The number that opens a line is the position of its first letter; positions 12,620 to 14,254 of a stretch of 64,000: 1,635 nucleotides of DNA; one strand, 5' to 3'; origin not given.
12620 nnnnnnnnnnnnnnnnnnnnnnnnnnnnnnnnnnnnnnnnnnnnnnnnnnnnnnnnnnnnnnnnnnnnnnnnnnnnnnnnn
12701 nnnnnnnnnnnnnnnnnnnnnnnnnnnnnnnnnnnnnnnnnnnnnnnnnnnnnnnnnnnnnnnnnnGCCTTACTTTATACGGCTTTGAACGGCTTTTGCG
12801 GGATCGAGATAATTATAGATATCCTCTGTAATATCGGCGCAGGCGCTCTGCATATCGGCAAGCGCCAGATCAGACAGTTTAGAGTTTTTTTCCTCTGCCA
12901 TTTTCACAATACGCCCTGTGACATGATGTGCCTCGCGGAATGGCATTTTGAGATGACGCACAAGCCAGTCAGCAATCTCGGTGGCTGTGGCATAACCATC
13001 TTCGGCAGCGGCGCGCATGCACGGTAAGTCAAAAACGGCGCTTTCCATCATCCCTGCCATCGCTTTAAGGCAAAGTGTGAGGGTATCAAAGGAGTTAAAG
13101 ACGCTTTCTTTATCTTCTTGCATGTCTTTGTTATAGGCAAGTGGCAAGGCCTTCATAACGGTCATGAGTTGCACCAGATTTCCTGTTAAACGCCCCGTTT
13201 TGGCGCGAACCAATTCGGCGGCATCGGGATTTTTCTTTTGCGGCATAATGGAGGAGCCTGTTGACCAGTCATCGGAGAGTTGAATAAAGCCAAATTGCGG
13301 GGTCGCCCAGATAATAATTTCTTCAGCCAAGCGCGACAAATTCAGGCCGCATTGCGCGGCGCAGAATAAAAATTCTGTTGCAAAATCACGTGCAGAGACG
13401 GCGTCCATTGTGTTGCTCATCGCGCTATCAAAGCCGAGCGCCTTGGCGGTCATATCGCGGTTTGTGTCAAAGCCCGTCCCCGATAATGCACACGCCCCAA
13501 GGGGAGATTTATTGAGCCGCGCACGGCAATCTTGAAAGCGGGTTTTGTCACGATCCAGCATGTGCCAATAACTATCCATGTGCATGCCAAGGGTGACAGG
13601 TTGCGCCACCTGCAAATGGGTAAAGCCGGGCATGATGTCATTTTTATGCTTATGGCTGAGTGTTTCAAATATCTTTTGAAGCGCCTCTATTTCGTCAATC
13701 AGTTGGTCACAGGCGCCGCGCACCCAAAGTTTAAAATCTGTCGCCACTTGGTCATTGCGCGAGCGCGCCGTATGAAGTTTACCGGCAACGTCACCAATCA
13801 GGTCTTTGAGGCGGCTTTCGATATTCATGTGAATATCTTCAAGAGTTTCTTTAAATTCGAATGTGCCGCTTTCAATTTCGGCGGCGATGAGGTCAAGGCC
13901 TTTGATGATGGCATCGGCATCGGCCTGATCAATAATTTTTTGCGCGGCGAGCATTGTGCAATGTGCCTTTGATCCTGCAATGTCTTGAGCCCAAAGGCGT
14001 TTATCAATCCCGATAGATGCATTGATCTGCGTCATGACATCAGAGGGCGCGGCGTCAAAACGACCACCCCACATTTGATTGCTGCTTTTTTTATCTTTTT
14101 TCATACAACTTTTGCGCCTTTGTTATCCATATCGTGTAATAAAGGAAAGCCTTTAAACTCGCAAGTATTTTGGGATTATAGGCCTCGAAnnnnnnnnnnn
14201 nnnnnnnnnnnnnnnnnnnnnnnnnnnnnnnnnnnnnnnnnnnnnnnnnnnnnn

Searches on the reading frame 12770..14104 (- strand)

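Call 56: search_protein_families(library=pfam, proteins=[window:12770-14104:-], max_evalue=0.00001)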
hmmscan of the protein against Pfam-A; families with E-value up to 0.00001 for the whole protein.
window:12770-14104:- (444 aa): 2 families
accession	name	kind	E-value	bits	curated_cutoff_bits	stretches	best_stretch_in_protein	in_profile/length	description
PF00206.25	Lyase_1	-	1.1e-74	252.2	27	1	14-308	1-312/312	Lyase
PF14698.11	ASL_C2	-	3.6e-25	88.6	27.3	1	371-440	1-69/69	Argininosuccinate lyase C-terminal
